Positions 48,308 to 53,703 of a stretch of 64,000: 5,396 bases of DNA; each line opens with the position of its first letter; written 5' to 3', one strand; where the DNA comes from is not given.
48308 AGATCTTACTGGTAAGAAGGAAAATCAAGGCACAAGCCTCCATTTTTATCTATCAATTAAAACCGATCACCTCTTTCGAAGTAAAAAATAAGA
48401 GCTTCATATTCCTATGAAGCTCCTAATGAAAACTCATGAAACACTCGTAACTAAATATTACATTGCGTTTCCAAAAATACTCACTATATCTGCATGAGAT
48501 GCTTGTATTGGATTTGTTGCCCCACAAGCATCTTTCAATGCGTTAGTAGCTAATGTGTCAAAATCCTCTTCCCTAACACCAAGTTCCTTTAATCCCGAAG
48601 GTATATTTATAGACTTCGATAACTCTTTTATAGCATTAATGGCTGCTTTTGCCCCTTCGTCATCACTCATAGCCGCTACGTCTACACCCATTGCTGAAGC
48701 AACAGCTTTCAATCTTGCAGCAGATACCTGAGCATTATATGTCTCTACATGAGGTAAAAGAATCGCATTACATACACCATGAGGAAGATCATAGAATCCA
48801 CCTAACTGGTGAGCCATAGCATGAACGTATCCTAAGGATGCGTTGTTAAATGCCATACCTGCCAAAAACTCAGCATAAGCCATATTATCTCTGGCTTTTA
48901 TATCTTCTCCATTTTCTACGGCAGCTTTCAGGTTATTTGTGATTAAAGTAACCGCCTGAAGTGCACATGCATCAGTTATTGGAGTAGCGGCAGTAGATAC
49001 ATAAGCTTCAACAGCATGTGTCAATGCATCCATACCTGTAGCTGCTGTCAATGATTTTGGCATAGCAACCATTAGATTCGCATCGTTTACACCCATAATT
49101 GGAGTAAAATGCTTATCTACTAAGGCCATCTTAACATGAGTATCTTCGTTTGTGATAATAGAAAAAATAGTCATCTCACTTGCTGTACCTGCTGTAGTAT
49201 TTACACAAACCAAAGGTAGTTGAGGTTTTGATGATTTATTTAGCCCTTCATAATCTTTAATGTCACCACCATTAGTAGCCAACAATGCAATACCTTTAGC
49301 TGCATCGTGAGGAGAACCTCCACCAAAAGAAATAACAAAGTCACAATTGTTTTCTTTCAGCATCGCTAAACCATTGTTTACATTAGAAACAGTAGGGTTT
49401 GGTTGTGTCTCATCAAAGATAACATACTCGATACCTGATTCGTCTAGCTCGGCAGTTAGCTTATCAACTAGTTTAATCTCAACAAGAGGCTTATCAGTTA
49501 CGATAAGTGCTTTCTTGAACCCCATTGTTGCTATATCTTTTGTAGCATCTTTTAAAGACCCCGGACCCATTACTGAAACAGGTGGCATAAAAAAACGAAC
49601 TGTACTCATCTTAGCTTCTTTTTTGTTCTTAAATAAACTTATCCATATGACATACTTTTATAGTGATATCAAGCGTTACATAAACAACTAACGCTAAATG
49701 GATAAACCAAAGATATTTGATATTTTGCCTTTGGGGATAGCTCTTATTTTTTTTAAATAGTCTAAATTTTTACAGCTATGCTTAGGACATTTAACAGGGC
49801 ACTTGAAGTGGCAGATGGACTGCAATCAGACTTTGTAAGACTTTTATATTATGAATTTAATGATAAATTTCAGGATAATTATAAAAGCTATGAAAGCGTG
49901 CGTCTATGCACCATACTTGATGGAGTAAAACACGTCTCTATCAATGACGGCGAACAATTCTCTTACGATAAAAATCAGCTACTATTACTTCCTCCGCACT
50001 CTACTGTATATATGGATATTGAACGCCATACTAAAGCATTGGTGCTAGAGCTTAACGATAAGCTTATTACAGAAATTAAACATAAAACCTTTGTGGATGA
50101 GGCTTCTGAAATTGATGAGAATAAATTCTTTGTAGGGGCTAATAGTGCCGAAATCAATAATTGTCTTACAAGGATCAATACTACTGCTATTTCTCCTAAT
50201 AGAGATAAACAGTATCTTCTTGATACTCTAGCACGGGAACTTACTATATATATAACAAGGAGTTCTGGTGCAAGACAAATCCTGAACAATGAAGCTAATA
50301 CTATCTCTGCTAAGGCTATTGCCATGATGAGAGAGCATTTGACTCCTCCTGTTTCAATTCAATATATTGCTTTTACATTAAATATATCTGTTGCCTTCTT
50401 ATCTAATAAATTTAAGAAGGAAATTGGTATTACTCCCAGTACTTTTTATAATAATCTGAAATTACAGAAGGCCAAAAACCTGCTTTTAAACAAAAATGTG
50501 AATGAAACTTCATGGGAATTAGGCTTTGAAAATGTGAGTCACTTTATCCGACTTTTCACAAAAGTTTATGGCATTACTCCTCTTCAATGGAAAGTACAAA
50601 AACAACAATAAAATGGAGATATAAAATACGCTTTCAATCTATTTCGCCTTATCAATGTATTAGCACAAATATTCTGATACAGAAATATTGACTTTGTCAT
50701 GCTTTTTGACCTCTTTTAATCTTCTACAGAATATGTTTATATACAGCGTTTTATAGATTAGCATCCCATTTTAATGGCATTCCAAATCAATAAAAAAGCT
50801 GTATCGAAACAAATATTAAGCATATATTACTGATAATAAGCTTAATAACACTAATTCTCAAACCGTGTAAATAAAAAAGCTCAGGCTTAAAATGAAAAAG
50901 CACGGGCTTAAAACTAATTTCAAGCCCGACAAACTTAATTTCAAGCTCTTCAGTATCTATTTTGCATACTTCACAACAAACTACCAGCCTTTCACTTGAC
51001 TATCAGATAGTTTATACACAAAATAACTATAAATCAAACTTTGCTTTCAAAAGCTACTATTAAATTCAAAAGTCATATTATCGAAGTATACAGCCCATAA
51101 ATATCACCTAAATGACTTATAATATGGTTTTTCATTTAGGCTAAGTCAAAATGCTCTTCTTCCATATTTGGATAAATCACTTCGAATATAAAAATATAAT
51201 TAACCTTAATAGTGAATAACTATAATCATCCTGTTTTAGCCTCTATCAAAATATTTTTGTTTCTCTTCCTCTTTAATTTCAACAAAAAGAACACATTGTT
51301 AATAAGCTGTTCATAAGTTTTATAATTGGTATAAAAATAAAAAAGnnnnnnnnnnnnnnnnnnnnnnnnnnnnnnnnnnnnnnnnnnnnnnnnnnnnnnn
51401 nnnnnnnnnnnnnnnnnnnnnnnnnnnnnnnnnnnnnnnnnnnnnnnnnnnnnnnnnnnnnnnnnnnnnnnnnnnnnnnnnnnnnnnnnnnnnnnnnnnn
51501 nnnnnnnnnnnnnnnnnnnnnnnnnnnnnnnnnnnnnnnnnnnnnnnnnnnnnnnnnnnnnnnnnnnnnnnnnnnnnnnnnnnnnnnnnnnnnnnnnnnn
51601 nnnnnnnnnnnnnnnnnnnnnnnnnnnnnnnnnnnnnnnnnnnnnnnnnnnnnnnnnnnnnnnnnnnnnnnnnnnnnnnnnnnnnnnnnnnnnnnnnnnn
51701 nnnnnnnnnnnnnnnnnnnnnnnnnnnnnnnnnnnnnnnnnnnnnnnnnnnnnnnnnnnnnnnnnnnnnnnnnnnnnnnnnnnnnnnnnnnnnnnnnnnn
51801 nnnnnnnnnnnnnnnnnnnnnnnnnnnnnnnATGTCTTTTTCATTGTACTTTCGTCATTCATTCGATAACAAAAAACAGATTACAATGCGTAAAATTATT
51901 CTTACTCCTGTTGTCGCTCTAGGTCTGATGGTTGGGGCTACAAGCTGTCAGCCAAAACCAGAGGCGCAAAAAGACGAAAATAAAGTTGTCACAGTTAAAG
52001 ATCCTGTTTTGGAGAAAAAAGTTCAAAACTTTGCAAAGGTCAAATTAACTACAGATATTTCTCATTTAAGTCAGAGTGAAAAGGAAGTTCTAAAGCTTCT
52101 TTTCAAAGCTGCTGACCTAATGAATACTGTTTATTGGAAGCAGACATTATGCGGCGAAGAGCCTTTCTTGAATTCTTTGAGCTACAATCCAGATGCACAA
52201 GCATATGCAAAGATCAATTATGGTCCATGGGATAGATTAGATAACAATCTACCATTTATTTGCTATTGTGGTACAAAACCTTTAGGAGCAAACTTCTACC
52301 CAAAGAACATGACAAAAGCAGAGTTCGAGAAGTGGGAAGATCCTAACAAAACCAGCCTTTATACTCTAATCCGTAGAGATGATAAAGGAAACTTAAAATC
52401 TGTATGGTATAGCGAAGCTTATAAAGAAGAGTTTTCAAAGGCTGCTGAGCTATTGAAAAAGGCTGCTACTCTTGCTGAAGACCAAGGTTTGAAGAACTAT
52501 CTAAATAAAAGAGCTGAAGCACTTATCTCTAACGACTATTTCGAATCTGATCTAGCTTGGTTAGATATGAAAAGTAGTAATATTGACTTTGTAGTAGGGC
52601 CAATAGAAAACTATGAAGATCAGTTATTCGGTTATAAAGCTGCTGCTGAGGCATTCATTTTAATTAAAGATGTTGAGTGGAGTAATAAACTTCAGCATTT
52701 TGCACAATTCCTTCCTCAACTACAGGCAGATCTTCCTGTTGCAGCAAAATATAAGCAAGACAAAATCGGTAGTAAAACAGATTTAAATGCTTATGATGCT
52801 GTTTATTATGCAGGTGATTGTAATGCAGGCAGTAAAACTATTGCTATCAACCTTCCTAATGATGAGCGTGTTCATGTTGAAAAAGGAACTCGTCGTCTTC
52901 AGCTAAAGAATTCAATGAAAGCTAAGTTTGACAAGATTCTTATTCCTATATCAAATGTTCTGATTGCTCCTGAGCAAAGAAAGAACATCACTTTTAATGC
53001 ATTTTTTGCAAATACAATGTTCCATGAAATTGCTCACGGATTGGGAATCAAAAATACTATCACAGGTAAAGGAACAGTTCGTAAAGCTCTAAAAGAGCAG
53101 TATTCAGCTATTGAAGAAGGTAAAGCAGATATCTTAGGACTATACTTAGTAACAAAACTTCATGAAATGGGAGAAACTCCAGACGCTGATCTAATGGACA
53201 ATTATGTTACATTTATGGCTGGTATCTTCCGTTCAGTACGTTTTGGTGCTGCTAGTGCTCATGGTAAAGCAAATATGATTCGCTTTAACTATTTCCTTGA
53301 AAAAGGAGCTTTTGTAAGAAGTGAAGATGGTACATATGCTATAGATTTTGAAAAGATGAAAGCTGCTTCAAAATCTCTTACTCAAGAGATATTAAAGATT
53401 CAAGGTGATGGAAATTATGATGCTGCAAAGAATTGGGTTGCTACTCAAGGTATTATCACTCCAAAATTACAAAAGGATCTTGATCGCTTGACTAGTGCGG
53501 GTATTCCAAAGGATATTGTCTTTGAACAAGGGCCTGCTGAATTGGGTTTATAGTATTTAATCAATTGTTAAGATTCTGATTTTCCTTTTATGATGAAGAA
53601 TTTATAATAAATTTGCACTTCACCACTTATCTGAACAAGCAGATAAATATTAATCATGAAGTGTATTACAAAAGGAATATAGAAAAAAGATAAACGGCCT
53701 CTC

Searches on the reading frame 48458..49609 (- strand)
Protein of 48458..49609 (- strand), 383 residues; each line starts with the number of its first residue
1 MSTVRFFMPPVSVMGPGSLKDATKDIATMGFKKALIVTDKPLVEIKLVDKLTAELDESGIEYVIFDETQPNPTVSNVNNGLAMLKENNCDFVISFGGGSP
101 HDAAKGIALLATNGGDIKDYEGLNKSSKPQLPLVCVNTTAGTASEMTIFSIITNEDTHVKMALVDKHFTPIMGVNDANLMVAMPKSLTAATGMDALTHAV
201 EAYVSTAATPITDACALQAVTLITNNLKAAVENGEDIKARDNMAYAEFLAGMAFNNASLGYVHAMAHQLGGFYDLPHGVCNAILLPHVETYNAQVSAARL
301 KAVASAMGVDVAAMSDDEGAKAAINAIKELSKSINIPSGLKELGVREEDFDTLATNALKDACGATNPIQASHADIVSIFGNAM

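Call 20: search_protein_families(library=pfam, proteins=[window:48458-49609:-], max_evalue=0.001)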
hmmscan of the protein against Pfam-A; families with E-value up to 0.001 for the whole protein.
window:48458-49609:- (383 aa): 3 families
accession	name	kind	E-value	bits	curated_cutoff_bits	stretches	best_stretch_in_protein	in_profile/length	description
PF25137.1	ADH_Fe_C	-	3.1e-79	265.6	27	1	188-382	1-193/194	Fe-containing alcohol dehydrogenase family, C-terminal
PF00465.25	Fe-ADH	-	8.4e-51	172.3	31.3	1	9-176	1-167/168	Iron-containing alcohol dehydrogenase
PF13685.12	Fe-ADH_2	-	3.4e-12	47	28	1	13-109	1-95/149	Iron-containing alcohol dehydrogenase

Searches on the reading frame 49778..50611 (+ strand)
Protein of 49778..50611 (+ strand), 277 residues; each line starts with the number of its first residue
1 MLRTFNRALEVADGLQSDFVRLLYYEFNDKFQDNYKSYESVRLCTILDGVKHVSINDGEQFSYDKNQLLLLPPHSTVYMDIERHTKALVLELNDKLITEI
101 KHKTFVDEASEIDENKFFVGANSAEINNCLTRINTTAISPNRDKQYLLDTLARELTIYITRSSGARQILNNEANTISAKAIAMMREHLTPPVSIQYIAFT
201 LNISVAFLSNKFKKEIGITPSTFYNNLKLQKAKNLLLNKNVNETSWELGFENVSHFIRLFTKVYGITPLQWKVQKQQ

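Call 20: search_protein_families(library=pfam, proteins=[window:49778-50611:+], max_evalue=0.001)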
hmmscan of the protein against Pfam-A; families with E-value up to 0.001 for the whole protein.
window:49778-50611:+ (277 aa): 3 families
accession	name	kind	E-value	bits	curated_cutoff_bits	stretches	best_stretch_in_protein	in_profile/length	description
PF12833.13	HTH_18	-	3.3e-18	66.2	33.6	1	200-272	4-78/80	Helix-turn-helix domain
PF00165.29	HTH_AraC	-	1.2e-13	51.2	26.6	2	247-271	17-40/42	Bacterial regulatory helix-turn-helix proteins, AraC family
PF06719.19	AraC_N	-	2.6e-09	37.3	24.2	1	37-161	19-144/150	AraC-type transcriptional regulator N-terminus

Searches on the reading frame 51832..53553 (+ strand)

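Call 20: search_protein_families(library=pfam, proteins=[window:51832-53553:+], max_evalue=0.001)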
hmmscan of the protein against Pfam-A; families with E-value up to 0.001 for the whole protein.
window:51832-53553:+ (573 aa): 1 family
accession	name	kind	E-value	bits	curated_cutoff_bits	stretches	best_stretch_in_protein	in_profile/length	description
PF03571.21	Peptidase_M49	-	7.4e-15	54.8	21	1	196-405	100-306/548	Peptidase family M49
